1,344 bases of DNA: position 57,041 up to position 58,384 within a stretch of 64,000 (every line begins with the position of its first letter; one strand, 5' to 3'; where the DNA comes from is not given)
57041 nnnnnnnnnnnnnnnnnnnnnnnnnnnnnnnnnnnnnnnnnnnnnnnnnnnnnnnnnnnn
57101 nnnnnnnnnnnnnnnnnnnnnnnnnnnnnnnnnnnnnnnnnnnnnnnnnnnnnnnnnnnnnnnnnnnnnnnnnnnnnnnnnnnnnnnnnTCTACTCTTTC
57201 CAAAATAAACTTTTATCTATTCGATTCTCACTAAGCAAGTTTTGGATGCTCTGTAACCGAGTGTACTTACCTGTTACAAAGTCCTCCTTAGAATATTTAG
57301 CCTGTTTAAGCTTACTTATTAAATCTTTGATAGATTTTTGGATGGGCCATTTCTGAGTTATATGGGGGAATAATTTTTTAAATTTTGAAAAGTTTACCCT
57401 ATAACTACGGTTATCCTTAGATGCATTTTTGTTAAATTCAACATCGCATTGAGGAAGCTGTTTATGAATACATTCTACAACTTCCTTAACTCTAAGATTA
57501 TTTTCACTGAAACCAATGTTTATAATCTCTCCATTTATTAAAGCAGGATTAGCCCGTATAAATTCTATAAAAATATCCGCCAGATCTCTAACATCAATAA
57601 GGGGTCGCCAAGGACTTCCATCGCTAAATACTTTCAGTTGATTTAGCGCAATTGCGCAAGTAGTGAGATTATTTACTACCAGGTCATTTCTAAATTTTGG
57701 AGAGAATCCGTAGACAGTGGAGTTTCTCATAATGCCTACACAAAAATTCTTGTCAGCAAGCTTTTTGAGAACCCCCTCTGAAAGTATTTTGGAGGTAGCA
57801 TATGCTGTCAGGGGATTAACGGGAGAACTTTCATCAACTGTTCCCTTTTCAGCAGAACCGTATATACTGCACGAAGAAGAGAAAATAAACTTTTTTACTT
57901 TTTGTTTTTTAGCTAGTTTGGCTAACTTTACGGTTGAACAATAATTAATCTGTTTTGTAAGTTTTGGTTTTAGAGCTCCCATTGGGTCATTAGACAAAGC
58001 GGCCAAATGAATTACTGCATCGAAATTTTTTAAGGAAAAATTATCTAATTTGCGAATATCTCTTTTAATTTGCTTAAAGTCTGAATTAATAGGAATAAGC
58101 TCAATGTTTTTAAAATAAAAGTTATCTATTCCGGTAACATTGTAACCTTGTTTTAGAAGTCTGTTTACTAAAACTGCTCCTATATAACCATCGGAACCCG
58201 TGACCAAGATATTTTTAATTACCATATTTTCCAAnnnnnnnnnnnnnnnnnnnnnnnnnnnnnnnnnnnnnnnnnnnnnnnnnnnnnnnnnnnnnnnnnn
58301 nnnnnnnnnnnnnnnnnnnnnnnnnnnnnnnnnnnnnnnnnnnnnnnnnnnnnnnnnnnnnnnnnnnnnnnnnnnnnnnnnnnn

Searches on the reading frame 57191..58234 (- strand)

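Call 8: search_protein_families(library=pfam, proteins=[window:57191-58234:-], max_evalue=0.01)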
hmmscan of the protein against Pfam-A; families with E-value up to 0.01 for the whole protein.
window:57191-58234:- (347 aa): 8 families
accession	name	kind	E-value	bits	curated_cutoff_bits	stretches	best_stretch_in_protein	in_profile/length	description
PF01370.27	Epimerase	-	3.3e-43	148.3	20.9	1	9-241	1-240/240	NAD dependent epimerase/dehydratase family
PF16363.11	GDP_Man_Dehyd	-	8.2e-27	95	27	1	10-273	1-286/332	GDP-mannose 4,6 dehydratase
PF04321.23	RmlD_sub_bind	-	3.8e-15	56.2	27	1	8-227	2-198/287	RmlD substrate binding domain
PF07993.18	NAD_binding_4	-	8.7e-13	48.4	20.1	1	46-179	63-211/258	Male sterility protein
PF01073.25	3Beta_HSD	-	9.4e-13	48.3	22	1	10-187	1-194/280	3-beta hydroxysteroid dehydrogenase/isomerase family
PF05368.20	NmrA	-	1.2e-06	28.8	27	1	101-315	87-292/298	NmrA-like family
PF02719.21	Polysacc_synt_2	-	8e-06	25.7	20.2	1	9-121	1-128/293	Polysaccharide biosynthesis protein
PF13460.12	NAD_binding_10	-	4.8e-05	23.7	27.2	1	13-154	1-129/184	NAD(P)H-binding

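Call 55: search_protein_families(library=ncbifam, proteins=[window:57191-58234:-], max_evalue=1e-10)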
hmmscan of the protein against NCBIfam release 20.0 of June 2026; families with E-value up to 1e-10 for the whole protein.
window:57191-58234:- (347 aa): 12 families
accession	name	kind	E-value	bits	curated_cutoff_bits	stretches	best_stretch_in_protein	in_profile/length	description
TIGR01179.1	galE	equivalog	2.2e-31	108.9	262.3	1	8-258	1-273/332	UDP-glucose 4-epimerase GalE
TIGR04180.1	EDH_00030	hypoth_equivalog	1.9e-26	92.9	475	1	9-272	1-267/297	NAD-dependent 4,6-dehydratase LegB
TIGR02197.1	heptose_epim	equivalog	1.9e-23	83.1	274.6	1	9-310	1-314/316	ADP-glyceromanno-heptose 6-epimerase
TIGR01181.1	dTDP_gluc_dehyt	equivalog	1.2e-19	70.6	365.1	1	8-303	1-309/321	dTDP-glucose 4,6-dehydratase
NF043036.1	ErythonDh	equivalog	2.4e-16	59.8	325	1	8-168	2-172/321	D-erythronate dehydrogenase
NF007956.0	PRK10675.1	subfamily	3.8e-16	59.1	394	1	8-177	2-183/338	UDP-glucose 4-epimerase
TIGR03466.1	HpnA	hypoth_equivalog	6.5e-15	54.8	367.65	1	8-173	2-169/327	hopanoid-associated sugar epimerase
TIGR01214.1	rmlD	equivalog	9.6e-14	51.1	224.05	1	9-205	2-178/285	dTDP-4-dehydrorhamnose reductase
NF008872.0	PRK11908.1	equivalog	4.4e-12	45.7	294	1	7-271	2-281/349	bifunctional UDP-4-keto-pentose/UDP-xylose synthase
NF005998.1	PRK08125.1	equivalog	5.8e-12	44.8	777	1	7-262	316-587/649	bifunctional UDP-4-amino-4-deoxy-L-arabinose formyltransferase/UDP-glucuronic acid oxidase ArnA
NF011728.1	PRK15181.1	equivalog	2.4e-11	43.2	760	1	6-156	15-176/348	Vi polysaccharide biosynthesis UDP-N-acetylglucosaminuronic acid C-4 epimerase TviC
TIGR01746.1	Thioester-redct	subfamily_domain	3.3e-11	43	213.35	0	69-269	87-291/371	thioester reductase domain-containing protein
